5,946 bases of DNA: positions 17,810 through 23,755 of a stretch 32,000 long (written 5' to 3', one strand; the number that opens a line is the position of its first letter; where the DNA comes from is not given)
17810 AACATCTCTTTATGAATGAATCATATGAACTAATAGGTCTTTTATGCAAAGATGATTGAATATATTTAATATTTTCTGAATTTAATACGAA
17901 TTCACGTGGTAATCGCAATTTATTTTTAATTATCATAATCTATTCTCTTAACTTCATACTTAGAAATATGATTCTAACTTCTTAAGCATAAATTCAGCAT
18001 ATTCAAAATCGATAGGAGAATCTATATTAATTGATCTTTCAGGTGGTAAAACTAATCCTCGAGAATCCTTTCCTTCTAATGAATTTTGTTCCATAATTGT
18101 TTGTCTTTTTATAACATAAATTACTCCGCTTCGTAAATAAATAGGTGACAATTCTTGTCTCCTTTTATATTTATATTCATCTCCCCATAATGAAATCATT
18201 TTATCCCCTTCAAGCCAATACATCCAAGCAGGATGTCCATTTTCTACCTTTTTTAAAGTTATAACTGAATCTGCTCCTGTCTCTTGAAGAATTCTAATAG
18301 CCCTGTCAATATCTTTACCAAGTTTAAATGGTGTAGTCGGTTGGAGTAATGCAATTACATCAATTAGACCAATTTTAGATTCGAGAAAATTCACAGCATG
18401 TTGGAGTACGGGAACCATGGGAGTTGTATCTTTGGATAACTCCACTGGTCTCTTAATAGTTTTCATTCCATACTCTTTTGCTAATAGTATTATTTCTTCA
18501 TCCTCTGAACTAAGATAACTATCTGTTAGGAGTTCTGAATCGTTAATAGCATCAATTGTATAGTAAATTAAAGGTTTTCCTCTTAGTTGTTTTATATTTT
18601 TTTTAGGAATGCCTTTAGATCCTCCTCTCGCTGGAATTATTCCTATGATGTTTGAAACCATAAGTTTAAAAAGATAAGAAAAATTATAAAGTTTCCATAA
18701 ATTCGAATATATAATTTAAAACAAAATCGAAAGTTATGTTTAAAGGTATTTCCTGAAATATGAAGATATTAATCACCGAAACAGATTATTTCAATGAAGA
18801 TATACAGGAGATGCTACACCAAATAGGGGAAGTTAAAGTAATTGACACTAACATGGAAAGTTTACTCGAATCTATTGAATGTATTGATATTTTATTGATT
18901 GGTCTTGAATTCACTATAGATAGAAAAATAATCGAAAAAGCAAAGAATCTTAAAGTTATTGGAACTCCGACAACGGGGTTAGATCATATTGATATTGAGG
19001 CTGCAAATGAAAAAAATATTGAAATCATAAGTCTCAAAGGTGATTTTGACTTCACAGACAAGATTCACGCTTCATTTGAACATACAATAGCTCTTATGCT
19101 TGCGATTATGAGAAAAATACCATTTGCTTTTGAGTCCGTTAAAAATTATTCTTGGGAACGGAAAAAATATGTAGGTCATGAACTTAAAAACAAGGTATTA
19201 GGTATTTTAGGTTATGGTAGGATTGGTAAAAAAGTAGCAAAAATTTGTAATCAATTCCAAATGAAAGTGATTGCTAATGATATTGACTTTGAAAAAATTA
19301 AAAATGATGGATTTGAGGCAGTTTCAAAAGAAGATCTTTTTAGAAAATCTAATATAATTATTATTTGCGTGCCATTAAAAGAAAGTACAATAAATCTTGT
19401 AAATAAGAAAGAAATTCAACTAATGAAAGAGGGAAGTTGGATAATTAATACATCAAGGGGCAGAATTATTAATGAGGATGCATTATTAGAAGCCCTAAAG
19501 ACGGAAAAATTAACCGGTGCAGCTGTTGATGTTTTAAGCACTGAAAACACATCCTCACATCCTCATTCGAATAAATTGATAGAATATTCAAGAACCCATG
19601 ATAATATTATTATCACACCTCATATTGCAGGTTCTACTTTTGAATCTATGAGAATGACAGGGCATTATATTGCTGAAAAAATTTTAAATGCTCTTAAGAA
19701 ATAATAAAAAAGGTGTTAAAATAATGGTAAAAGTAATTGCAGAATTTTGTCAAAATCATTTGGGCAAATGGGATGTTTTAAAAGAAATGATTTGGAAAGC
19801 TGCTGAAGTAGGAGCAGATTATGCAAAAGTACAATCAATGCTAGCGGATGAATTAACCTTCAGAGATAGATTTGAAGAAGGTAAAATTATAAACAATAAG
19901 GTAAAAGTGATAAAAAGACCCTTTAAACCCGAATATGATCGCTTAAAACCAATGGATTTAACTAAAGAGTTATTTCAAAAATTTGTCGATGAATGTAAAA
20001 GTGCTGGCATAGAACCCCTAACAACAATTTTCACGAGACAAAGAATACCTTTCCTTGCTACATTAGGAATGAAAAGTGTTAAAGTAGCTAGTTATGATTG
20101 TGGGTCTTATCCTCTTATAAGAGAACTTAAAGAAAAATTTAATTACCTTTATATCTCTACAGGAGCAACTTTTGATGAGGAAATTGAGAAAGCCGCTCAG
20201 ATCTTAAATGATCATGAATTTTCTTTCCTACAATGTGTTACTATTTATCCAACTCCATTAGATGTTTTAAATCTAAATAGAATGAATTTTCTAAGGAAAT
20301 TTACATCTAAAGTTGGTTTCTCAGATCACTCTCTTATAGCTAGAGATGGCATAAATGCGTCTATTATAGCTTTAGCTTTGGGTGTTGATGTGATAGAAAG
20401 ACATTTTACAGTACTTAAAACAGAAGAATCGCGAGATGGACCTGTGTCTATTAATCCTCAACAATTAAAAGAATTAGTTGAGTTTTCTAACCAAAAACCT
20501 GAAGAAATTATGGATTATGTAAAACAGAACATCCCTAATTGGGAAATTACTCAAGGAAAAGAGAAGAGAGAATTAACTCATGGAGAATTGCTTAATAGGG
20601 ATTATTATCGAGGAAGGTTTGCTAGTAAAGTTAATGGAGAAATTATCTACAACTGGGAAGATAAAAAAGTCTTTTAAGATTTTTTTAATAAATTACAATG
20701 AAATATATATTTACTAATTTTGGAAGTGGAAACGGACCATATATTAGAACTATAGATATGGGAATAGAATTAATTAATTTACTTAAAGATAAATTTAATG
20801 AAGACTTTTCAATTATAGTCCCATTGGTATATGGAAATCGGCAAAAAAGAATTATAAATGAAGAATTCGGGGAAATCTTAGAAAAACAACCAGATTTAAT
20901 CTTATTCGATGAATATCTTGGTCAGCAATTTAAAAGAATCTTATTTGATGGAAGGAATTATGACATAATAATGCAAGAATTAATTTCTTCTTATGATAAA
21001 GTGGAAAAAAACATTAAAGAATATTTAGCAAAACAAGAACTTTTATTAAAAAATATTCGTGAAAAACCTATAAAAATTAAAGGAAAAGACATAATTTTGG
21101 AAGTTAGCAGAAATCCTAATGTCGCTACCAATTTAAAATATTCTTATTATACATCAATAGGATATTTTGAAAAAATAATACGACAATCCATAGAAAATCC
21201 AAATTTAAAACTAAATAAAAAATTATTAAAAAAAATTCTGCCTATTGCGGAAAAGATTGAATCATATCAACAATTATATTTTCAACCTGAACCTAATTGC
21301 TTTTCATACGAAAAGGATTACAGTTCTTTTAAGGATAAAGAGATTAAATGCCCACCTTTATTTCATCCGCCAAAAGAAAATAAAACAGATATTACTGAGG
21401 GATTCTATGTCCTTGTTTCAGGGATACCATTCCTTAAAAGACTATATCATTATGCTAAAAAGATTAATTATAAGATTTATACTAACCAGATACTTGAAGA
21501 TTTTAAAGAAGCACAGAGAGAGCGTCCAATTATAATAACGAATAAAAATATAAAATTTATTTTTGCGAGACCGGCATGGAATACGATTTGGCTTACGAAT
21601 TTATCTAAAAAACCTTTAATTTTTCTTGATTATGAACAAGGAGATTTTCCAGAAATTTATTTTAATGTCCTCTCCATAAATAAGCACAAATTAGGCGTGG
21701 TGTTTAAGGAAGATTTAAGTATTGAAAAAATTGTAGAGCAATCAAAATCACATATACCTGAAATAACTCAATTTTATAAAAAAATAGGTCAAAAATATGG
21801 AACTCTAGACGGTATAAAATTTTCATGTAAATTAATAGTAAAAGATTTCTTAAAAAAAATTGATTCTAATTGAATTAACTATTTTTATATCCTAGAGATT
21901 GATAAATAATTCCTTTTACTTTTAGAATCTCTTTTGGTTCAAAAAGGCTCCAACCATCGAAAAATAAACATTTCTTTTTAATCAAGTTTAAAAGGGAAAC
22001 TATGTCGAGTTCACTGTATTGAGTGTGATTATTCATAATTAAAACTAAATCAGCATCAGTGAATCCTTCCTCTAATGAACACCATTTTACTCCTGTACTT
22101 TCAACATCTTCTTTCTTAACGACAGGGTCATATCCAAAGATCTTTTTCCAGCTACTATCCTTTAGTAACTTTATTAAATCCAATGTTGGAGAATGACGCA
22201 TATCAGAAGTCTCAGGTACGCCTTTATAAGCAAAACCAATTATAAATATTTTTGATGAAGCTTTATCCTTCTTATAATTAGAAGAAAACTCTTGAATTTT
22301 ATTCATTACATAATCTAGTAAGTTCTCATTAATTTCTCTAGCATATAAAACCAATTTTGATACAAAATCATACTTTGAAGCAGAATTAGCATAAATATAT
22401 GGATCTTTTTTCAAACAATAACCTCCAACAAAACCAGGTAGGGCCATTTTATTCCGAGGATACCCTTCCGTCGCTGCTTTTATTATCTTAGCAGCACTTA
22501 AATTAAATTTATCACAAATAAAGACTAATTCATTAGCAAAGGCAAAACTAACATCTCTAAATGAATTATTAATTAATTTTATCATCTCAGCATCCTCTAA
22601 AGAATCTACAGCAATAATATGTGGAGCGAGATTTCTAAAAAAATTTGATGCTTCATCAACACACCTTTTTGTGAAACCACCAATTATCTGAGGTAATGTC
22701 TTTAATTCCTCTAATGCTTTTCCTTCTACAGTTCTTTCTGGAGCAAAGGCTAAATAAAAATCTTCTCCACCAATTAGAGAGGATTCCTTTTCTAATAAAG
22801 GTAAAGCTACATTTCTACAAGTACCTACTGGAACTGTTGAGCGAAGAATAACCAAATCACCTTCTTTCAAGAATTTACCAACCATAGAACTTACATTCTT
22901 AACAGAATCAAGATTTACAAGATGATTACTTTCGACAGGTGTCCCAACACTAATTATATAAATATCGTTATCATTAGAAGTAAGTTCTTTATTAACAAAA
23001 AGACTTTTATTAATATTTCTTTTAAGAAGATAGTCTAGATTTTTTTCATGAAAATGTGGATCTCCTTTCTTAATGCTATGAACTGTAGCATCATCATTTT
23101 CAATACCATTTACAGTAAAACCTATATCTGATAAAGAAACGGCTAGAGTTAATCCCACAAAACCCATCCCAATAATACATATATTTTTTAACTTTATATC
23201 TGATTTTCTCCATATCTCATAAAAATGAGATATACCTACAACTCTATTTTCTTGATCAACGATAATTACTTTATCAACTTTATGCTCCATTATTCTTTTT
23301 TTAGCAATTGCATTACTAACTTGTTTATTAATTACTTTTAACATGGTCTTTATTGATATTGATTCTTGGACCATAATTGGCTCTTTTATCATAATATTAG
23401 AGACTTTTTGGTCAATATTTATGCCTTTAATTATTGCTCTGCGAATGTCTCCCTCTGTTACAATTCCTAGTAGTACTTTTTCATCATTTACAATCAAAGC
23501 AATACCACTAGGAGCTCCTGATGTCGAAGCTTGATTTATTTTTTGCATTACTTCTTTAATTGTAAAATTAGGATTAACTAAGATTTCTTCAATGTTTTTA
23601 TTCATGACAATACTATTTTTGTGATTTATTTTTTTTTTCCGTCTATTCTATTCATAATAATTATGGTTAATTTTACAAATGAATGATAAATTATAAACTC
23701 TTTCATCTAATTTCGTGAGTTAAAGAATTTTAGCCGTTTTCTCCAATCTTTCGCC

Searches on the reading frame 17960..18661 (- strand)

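Call 4: search_protein_families(library=pfam, proteins=[window:17960-18661:-], max_evalue=0.01)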
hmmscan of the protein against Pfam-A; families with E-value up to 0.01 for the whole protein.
window:17960-18661:- (233 aa): 2 families
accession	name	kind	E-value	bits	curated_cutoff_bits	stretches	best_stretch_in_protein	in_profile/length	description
PF02348.25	CTP_transf_3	-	1.1e-20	74.9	22.6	1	6-139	1-129/217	Cytidylyltransferase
PF06745.19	ATPase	-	0.00026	20.9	26.6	1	67-170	94-199/231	KaiC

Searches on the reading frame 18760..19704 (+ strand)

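Call 4: search_protein_families(library=pfam, proteins=[window:18760-19704:+], max_evalue=0.01)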
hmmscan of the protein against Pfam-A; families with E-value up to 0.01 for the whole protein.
window:18760-19704:+ (314 aa): 6 families
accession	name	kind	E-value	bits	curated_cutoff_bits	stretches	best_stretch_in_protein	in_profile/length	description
PF02826.25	2-Hacid_dh_C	-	9.2e-53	178.7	25.1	1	110-290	1-178/178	D-isomer specific 2-hydroxyacid dehydrogenase, NAD binding domain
PF00389.36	2-Hacid_dh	-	1.2e-15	57.8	24.6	1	11-313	7-125/134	D-isomer specific 2-hydroxyacid dehydrogenase, catalytic domain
PF07991.19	KARI_N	-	4e-06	26.9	20.6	1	142-228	2-91/165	Acetohydroxy acid isomeroreductase, NADPH-binding domain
PF00670.27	AdoHcyase_NAD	-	5.9e-05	23.7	27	1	144-233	23-111/162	S-adenosyl-L-homocysteine hydrolase, NAD binding domain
PF03446.21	NAD_binding_2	-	0.00012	22.6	21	1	147-251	2-112/161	NAD binding domain of 6-phosphogluconate dehydrogenase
PF03807.23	F420_oxidored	-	0.00072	20.5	21.6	1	147-208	2-71/94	NADP oxidoreductase coenzyme F420-dependent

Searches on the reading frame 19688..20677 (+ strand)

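Call 5: search_protein_families(library=pfam, proteins=[window:19688-20677:+], max_evalue=0.01)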
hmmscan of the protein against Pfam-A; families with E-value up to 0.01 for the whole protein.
window:19688-20677:+ (329 aa): 1 family
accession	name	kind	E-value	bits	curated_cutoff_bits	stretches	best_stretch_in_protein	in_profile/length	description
PF03102.20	NeuB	-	2.2e-50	171.8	22.1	1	34-268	1-230/241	NeuB family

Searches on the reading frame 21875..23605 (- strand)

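Call 5: search_protein_families(library=pfam, proteins=[window:21875-23605:-], max_evalue=0.01)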
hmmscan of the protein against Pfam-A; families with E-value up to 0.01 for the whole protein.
window:21875-23605:- (576 aa): 7 families
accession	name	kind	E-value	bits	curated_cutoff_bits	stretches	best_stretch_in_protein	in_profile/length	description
PF03721.20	UDPG_MGDP_dh_N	-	1.4e-42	145.9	27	1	141-317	2-181/187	UDP-glucose/GDP-mannose dehydrogenase family, NAD binding domain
PF00984.24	UDPG_MGDP_dh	-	1.3e-18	67.4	25.4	1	338-427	2-93/94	UDP-glucose/GDP-mannose dehydrogenase family, central domain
PF03720.21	UDPG_MGDP_dh_C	-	6.1e-18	65.5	30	1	455-556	2-102/103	UDP-glucose/GDP-mannose dehydrogenase family, UDP binding domain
PF00571.33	CBS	-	4.2e-11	43.4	24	1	8-59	10-56/57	CBS domain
PF02826.25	2-Hacid_dh_C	-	2.4e-05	24.2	25.1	0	133-195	30-90/178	D-isomer specific 2-hydroxyacid dehydrogenase, NAD binding domain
PF01210.29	NAD_Gly3P_dh_N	-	0.00096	19.6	23.1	1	141-224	1-79/158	NAD-dependent glycerol-3-phosphate dehydrogenase N-terminus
PF03446.21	NAD_binding_2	-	0.0081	16.6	21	0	141-274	1-111/161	NAD binding domain of 6-phosphogluconate dehydrogenase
